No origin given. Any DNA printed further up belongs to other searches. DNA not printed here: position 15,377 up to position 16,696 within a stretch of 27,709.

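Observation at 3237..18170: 16-gene operon that looks like a complete ester capture, import, activation and cleavage route, possibly for PHA/3-hydroxyacyl esters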

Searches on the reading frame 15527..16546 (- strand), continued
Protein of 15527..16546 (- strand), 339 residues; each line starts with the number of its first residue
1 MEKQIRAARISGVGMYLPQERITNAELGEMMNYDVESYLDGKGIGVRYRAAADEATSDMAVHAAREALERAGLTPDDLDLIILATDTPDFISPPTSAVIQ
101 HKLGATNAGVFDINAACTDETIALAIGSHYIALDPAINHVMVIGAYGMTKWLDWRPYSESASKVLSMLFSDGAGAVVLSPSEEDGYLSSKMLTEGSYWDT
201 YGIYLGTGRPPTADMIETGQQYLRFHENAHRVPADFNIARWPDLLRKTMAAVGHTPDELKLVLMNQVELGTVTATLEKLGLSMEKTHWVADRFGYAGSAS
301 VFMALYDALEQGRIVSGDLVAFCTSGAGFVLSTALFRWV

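Call 63: search_protein_families(library=ncbifam, proteins=[L028:11030-12577:+, L048:11129-12613:+, L018:10981-12540:+, L023:11003-12568:+, L037:10981-12513:+, L022:7681-9261:+, L003:16693-18291:+], max_evalue=1e-60)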
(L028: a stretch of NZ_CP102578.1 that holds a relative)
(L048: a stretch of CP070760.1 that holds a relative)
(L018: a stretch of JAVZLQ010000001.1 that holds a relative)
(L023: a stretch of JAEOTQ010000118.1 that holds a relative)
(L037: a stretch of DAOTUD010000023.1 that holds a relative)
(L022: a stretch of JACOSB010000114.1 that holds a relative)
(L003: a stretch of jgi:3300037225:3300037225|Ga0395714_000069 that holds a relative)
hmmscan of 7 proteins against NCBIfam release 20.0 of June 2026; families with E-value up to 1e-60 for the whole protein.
L028:11030-12577:+ (516 aa): 45 families (the best 25 are shown)
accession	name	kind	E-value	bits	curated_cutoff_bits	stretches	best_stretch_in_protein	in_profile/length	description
NF004837.0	PRK06187.1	subfamily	3e-137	458.1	476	1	12-516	9-519/531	long-chain-fatty-acid--CoA ligase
NF005307.0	PRK06839.1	equivalog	3e-128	428.6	748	1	13-515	4-489/496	o-succinylbenzoate--CoA ligase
NF052269.1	Staph_lig_FadD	equivalog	2.9e-126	421.7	650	1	15-515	4-489/499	long-chain-fatty-acid--CoA ligase FadD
NF006182.0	PRK08316.1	subfamily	1.9e-119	399.6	663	1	8-516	8-514/523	fatty acyl-CoA synthetase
NF006572.0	PRK09088.1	equivalog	1e-114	384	696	1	21-516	11-484/491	acyl-CoA synthetase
NF005801.1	PRK07656.1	equivalog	2.3e-102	343.2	657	1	21-516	11-500/500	FadD3 family acyl-CoA ligase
NF005676.0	PRK07470.1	equivalog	6.7e-102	341.8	774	1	7-516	16-526/544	acyl-CoA synthetase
NF006181.0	PRK08314.1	subfamily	1.2e-95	320.9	705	1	40-515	49-550/563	long-chain-fatty-acid--CoA ligase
NF005702.0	PRK07514.1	subfamily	8.9e-95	317.9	558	1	30-516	19-497/506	malonyl-CoA synthase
NF009233.0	PRK12583.1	subfamily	3.2e-93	313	832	1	12-516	19-547/558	fatty acid CoA ligase family protein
NF004797.0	PRK06145.1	equivalog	6e-91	305.3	850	1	39-516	26-492/499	acyl-CoA synthetase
NF005857.1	PRK07786.1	exception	1.1e-90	304.7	733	1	16-516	14-509/513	fatty-acid--CoA ligase FadD5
NF002966.0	PRK03640.1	equivalog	1.2e-90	304.4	556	1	14-516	5-477/483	o-succinylbenzoate--CoA ligase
NF005714.0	PRK07529.1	subfamily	7.6e-89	298.7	632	1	17-516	36-573/640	acyl-CoA synthetase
NF004114.0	PRK05605.1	equivalog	4.7e-88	295.9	766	1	162-516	209-566/575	long-chain-fatty-acid--CoA ligase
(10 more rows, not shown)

L048:11129-12613:+ (495 aa): 31 families (the best 25 are shown)
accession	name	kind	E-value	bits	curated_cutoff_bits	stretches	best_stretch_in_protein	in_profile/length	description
NF004837.0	PRK06187.1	subfamily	1.1e-125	419.9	476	1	3-495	24-522/531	long-chain-fatty-acid--CoA ligase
NF005307.0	PRK06839.1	equivalog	2e-124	416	748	1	9-493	22-491/496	o-succinylbenzoate--CoA ligase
NF052269.1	Staph_lig_FadD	equivalog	2.6e-108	362.5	650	1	4-492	17-490/499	long-chain-fatty-acid--CoA ligase FadD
NF006182.0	PRK08316.1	subfamily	2e-107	359.8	663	1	1-495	25-517/523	fatty acyl-CoA synthetase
NF006572.0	PRK09088.1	equivalog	5.5e-95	318.9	696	1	1-494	15-486/491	acyl-CoA synthetase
NF005702.0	PRK07514.1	subfamily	6.4e-92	308.5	558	1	4-495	19-500/506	malonyl-CoA synthase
NF005676.0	PRK07470.1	equivalog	6.7e-92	308.8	774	1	6-494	37-528/544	acyl-CoA synthetase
NF006181.0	PRK08314.1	subfamily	9.2e-88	294.9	705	1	104-494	160-553/563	long-chain-fatty-acid--CoA ligase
NF009233.0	PRK12583.1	subfamily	8.5e-84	281.9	832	1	141-493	194-548/558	fatty acid CoA ligase family protein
NF002966.0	PRK03640.1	equivalog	8.7e-84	281.8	556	1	1-494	16-479/483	o-succinylbenzoate--CoA ligase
NF005857.1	PRK07786.1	exception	1.7e-81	274.3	733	1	12-495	32-512/513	fatty-acid--CoA ligase FadD5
NF005714.0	PRK07529.1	subfamily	2.8e-81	273.7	632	1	10-493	59-574/640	acyl-CoA synthetase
NF004114.0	PRK05605.1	equivalog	4.6e-81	272.9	766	1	143-494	216-568/575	long-chain-fatty-acid--CoA ligase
NF005801.1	PRK07656.1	equivalog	1.8e-80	271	657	1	2-492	16-500/500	FadD3 family acyl-CoA ligase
NF005220.0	PRK06710.1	equivalog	8.9e-80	268.4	1116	1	148-493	206-551/563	long-chain-fatty-acid--CoA ligase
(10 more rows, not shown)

L018:10981-12540:+ (520 aa): 41 families (the best 25 are shown)
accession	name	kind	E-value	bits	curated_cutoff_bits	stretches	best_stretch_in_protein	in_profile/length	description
NF005307.0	PRK06839.1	equivalog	3.8e-134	448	748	1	21-517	4-491/496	o-succinylbenzoate--CoA ligase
NF004837.0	PRK06187.1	subfamily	3.8e-128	428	476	1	21-519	10-522/531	long-chain-fatty-acid--CoA ligase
NF052269.1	Staph_lig_FadD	equivalog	1.6e-117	392.9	650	1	23-516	4-490/499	long-chain-fatty-acid--CoA ligase FadD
NF006182.0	PRK08316.1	subfamily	6.5e-104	348.3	663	1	20-519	12-517/523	fatty acyl-CoA synthetase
NF002966.0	PRK03640.1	equivalog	3.8e-103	345.6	556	1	22-517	5-478/483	o-succinylbenzoate--CoA ligase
NF005857.1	PRK07786.1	exception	1.2e-94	317.7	733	1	15-520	6-513/513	fatty-acid--CoA ligase FadD5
NF005676.0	PRK07470.1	equivalog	5.8e-94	315.6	774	1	11-516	12-526/544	acyl-CoA synthetase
NF006572.0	PRK09088.1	equivalog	4e-93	312.7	696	1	25-516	7-484/491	acyl-CoA synthetase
TIGR01923.1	menE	equivalog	6.5e-88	295.5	330.15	1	48-515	1-442/442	o-succinylbenzoate--CoA ligase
NF009233.0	PRK12583.1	subfamily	3.1e-86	289.9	832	1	172-515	196-546/558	fatty acid CoA ligase family protein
NF006523.0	PRK08974.1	equivalog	1.3e-85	287.6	884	1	149-517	177-551/561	long-chain-fatty-acid--CoA ligase FadD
NF006181.0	PRK08314.1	subfamily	2.4e-85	286.9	705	1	32-517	37-552/563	long-chain-fatty-acid--CoA ligase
NF004797.0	PRK06145.1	equivalog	3.3e-83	279.7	850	1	23-518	6-494/499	acyl-CoA synthetase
NF004808.0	PRK06155.1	equivalog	5.4e-82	275.8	722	1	13-517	15-520/542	ATP-dependent acyl-CoA ligase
NF005801.1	PRK07656.1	equivalog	8e-81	272.2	657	1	24-515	6-499/500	FadD3 family acyl-CoA ligase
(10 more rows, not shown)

L023:11003-12568:+ (522 aa): 29 families (the best 25 are shown)
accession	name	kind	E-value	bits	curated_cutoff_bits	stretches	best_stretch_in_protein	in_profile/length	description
NF004837.0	PRK06187.1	subfamily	2.2e-120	402.4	476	1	8-519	14-525/531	long-chain-fatty-acid--CoA ligase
NF005307.0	PRK06839.1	equivalog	1.7e-117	393.2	748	1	8-514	8-491/496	o-succinylbenzoate--CoA ligase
NF052269.1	Staph_lig_FadD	equivalog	3.7e-112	375.2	650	1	4-514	2-491/499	long-chain-fatty-acid--CoA ligase FadD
NF006182.0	PRK08316.1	subfamily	1.4e-104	350.5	663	1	13-519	22-520/523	fatty acyl-CoA synthetase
NF006572.0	PRK09088.1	equivalog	9e-92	308.3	696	1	11-512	10-483/491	acyl-CoA synthetase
NF005702.0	PRK07514.1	subfamily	2.7e-91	306.4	558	1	5-518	6-502/506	malonyl-CoA synthase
NF005676.0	PRK07470.1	equivalog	2.2e-88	297.2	774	1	5-514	23-527/544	acyl-CoA synthetase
NF002966.0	PRK03640.1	equivalog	7.5e-84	282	556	1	3-514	3-478/483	o-succinylbenzoate--CoA ligase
NF006181.0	PRK08314.1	subfamily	7.2e-83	278.7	705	1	119-513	160-551/563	long-chain-fatty-acid--CoA ligase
NF009233.0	PRK12583.1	subfamily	1.2e-82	278.1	832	1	7-512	23-546/558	fatty acid CoA ligase family protein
NF004114.0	PRK05605.1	equivalog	6.5e-82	275.7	766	1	138-512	193-565/575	long-chain-fatty-acid--CoA ligase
NF005801.1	PRK07656.1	equivalog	2.6e-77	260.6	657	1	17-512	16-499/500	FadD3 family acyl-CoA ligase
NF005857.1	PRK07786.1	exception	3.5e-77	260.1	733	1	5-517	12-513/513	fatty-acid--CoA ligase FadD5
NF006523.0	PRK08974.1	equivalog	4.4e-76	256.2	884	1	139-518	182-555/561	long-chain-fatty-acid--CoA ligase FadD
NF005220.0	PRK06710.1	equivalog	4.5e-72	242.9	1116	1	168-515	211-552/563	long-chain-fatty-acid--CoA ligase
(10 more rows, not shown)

L037:10981-12513:+ (511 aa): 44 families (the best 25 are shown)
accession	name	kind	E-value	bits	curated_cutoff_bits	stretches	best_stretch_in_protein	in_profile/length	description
NF004837.0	PRK06187.1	subfamily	3.8e-140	467.6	476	1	3-511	5-519/531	long-chain-fatty-acid--CoA ligase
NF052269.1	Staph_lig_FadD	equivalog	5.6e-128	427.4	650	1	10-510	4-489/499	long-chain-fatty-acid--CoA ligase FadD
NF005307.0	PRK06839.1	equivalog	3.6e-126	421.7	748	1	12-510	8-489/496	o-succinylbenzoate--CoA ligase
NF006182.0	PRK08316.1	subfamily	1.9e-123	412.7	663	1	6-511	11-514/523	fatty acyl-CoA synthetase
NF006572.0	PRK09088.1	equivalog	5.7e-108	361.7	696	1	10-511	5-484/491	acyl-CoA synthetase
NF005801.1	PRK07656.1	equivalog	4e-103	345.7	657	1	22-511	17-500/500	FadD3 family acyl-CoA ligase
NF006181.0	PRK08314.1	subfamily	8.5e-97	324.7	705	1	145-510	182-550/563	long-chain-fatty-acid--CoA ligase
NF005676.0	PRK07470.1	equivalog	5.2e-96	322.4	774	1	5-511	19-526/544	acyl-CoA synthetase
NF004114.0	PRK05605.1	equivalog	2.5e-94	316.7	766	1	148-511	197-566/575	long-chain-fatty-acid--CoA ligase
NF009233.0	PRK12583.1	subfamily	1.5e-93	314.1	832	1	7-511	19-547/558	fatty acid CoA ligase family protein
NF005702.0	PRK07514.1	subfamily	4.7e-93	312.2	558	1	31-511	25-497/506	malonyl-CoA synthase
NF005857.1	PRK07786.1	exception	4.4e-92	309.2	733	1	11-511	14-509/513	fatty-acid--CoA ligase FadD5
NF002966.0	PRK03640.1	equivalog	6.1e-92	308.7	556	1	12-511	8-477/483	o-succinylbenzoate--CoA ligase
NF004229.0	PRK05677.1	subfamily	2e-89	300.6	879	1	143-511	181-552/563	long-chain-fatty-acid--CoA ligase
NF005714.0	PRK07529.1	subfamily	8.9e-89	298.5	632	1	10-511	34-573/640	acyl-CoA synthetase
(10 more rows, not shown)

L022:7681-9261:+ (527 aa): 23 families
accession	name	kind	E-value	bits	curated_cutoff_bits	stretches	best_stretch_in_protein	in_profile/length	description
NF004837.0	PRK06187.1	subfamily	4.1e-116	388.3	476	1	17-524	10-524/531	long-chain-fatty-acid--CoA ligase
NF005307.0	PRK06839.1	equivalog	7.7e-109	364.6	748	1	17-523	4-494/496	o-succinylbenzoate--CoA ligase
NF052269.1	Staph_lig_FadD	equivalog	1.2e-100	337.2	650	1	19-522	4-493/499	long-chain-fatty-acid--CoA ligase FadD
NF009233.0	PRK12583.1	subfamily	5.9e-90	302.2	832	1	162-520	193-548/558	fatty acid CoA ligase family protein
NF006572.0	PRK09088.1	equivalog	7e-89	298.7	696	1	19-520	5-485/491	acyl-CoA synthetase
NF006182.0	PRK08316.1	subfamily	4.8e-88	295.9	663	1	9-524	5-519/523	fatty acyl-CoA synthetase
NF005676.0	PRK07470.1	equivalog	2e-80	270.9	774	1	20-520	25-527/544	acyl-CoA synthetase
NF002966.0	PRK03640.1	equivalog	1.3e-78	264.8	556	1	18-521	5-479/483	o-succinylbenzoate--CoA ligase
NF005801.1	PRK07656.1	equivalog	6.5e-75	252.7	657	1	21-518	7-499/500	FadD3 family acyl-CoA ligase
NF006020.0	PRK08162.1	subfamily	2.3e-74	250.7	677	1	20-521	24-537/545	acyl-CoA synthetase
NF004758.0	PRK06087.1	equivalog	5.5e-73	246.2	736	1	17-519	26-532/548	medium-chain fatty-acid--CoA ligase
NF006181.0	PRK08314.1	subfamily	1.8e-72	244.4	705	1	148-519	182-551/563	long-chain-fatty-acid--CoA ligase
NF004797.0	PRK06145.1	equivalog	2.2e-72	244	850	1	19-524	6-497/499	acyl-CoA synthetase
NF005863.0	PRK07798.1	subfamily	2.2e-71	241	543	1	18-520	7-529/540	acyl-CoA synthetase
TIGR01923.1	menE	equivalog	3.9e-70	236.9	330.15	1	44-518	1-442/442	o-succinylbenzoate--CoA ligase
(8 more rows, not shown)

L003:16693-18291:+ (533 aa): 31 families (the best 25 are shown)
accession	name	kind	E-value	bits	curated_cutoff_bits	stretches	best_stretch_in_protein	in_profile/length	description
NF004837.0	PRK06187.1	subfamily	2e-128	428.9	476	1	46-532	30-524/531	long-chain-fatty-acid--CoA ligase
NF052269.1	Staph_lig_FadD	equivalog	1.4e-114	383.2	650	1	33-532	14-495/499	long-chain-fatty-acid--CoA ligase FadD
NF005307.0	PRK06839.1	equivalog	3.3e-112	375.6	748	1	19-530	4-493/496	o-succinylbenzoate--CoA ligase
NF006182.0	PRK08316.1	subfamily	1.8e-92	310.5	663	1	34-532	26-519/523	fatty acyl-CoA synthetase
NF002966.0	PRK03640.1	equivalog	2.2e-90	303.6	556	1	46-532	24-482/483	o-succinylbenzoate--CoA ligase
NF005676.0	PRK07470.1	equivalog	3.6e-89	299.8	774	1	14-532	17-531/544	acyl-CoA synthetase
NF006572.0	PRK09088.1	equivalog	1.3e-86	291.3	696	1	36-529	18-486/491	acyl-CoA synthetase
NF005702.0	PRK07514.1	subfamily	1.1e-83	281.3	558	1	46-532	26-502/506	malonyl-CoA synthase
NF004797.0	PRK06145.1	equivalog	1.4e-83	281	850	1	46-531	24-496/499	acyl-CoA synthetase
NF005857.1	PRK07786.1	exception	2.2e-80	270.6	733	1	48-530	33-512/513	fatty-acid--CoA ligase FadD5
NF006181.0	PRK08314.1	subfamily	3.1e-80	270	705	1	172-529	195-553/563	long-chain-fatty-acid--CoA ligase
NF009071.0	PRK12406.1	subfamily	3e-79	266.8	701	1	46-532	9-504/510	acyl-CoA synthetase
NF006020.0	PRK08162.1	subfamily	2e-78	264.1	677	1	47-531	42-539/545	acyl-CoA synthetase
NF053567.1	HBDA_AROS1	equivalog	2.6e-77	260.3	1000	1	17-531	12-520/523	3-hydroxybenzoate--CoA ligase HbdA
NF005947.1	PRK08008.1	equivalog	3e-76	257.1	651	1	32-527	20-518/518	crotonobetaine/carnitine-CoA ligase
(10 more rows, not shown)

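Call 66: search_solved_structures(query=L019:7901-8965:+, max_evalue=0.000001, show_alignments=1)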
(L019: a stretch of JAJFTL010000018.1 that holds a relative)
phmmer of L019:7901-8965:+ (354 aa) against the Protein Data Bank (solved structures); distinct sequences matched with E-value up to 0.000001: 140 (the best 60 are shown).
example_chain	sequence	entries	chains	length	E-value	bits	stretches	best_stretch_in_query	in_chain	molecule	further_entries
2d0d_A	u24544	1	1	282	3.7e-15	59.1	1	29-147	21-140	2-hydroxy-6-oxo-7-methylocta-2,4-dienoate hydrolase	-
8ynv_A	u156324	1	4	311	9.7e-15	57.7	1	35-150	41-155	poly(3-hydroxybutyrate) depolymerase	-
1iun_A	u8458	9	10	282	1.8e-14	56.8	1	29-147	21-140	meta-Cleavage product hydrolase | 2-hydroxy-6-oxo-7-methylocta-2,4-dienoate hydrolase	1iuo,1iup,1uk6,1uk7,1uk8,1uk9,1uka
8ynw_A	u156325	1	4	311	2.5e-14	56.3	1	35-150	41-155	Poly(3-hydroxybutyrate) depolymerase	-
4x00_A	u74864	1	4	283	1.3e-13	54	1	27-126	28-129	Putative hydrolase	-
3t4u_A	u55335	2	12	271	9.6e-13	51.1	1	23-141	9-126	Arylesterase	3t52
3ia2_A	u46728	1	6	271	9.6e-13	51.1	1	23-141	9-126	Arylesterase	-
1va4_A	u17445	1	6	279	1e-12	51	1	23-141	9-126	Arylesterase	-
8pi1_A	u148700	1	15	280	1e-12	51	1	23-141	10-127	Arylesterase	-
5h3h_A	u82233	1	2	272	1.2e-12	50.8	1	24-135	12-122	Abhydrolase domain-containing protein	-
3hea_A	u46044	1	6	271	3.4e-12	49.3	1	23-141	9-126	Arylesterase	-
3hi4_A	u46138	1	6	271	3.4e-12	49.3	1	23-141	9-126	Arylesterase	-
4rnc_A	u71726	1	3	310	1.2e-11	47.5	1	27-150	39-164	Esterase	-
4i3f_A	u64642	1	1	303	1.3e-11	47.4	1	8-146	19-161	serine hydrolase CCSP0084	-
3kxp_A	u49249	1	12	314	3e-11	46.2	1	13-137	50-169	Alpha-(N-acetylaminomethylene)succinic acid hydrolase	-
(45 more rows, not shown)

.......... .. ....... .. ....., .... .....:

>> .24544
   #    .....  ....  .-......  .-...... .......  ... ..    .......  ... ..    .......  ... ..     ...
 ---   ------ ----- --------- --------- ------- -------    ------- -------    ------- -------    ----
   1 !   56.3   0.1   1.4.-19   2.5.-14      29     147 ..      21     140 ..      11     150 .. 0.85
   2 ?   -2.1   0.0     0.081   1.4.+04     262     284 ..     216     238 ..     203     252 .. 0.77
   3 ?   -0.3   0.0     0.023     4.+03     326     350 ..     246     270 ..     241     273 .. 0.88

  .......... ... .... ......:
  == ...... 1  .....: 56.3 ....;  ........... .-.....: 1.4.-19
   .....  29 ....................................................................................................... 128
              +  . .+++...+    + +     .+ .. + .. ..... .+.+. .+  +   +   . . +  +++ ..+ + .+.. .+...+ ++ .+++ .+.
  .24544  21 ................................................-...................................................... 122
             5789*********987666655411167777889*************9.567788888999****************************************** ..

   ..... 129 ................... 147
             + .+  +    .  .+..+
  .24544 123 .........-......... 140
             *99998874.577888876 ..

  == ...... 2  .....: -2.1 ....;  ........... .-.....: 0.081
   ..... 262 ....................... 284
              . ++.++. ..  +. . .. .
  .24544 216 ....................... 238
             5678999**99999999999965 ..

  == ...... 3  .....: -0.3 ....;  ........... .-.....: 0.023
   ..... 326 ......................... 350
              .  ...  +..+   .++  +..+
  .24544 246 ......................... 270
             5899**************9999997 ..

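Call 76: predict_structure(alignment_id=A1)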
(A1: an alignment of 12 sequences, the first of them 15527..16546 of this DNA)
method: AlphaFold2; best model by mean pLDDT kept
length: 339 residues; sequences in the alignment: 12
mean_pLDDT: 88.5   pTM: 0.90
mean pLDDT of the five models: 88.5, 87.4, 87.3, 87.3, 85.3
residues with pLDDT >= 90: 218; 70-90: 89; 50-70: 26; < 50: 6
segments of 3 or more residues with pLDDT < 50: 199-202
pLDDT, mean of each block of 10 residues (from residue 1): 75 97 93 88 91 93 98 98 89 87 96 85 96 95 92 78 78 98 95 65 65 75 60 81 96 96 92 95 95 92 97 97 86 96
secondary structure, 60 per line:
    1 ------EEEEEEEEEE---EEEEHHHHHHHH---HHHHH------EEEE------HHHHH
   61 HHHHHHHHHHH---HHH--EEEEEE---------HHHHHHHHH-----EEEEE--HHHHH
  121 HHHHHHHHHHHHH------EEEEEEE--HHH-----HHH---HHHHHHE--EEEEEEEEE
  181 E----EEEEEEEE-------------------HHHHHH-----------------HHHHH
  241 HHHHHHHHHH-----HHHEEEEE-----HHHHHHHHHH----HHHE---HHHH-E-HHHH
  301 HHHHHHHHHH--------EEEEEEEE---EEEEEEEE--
elements in order: E7-16 E20-23 H24-31 H35-39 E46-49 H56-71 E80-85 H95-103 E109-113 H116-133 E140-146 H163-168 E172-181 E186-193 H213-218 H236-250 E259-263 H269-278 H290-293 H297-310 E319-326 E330-337
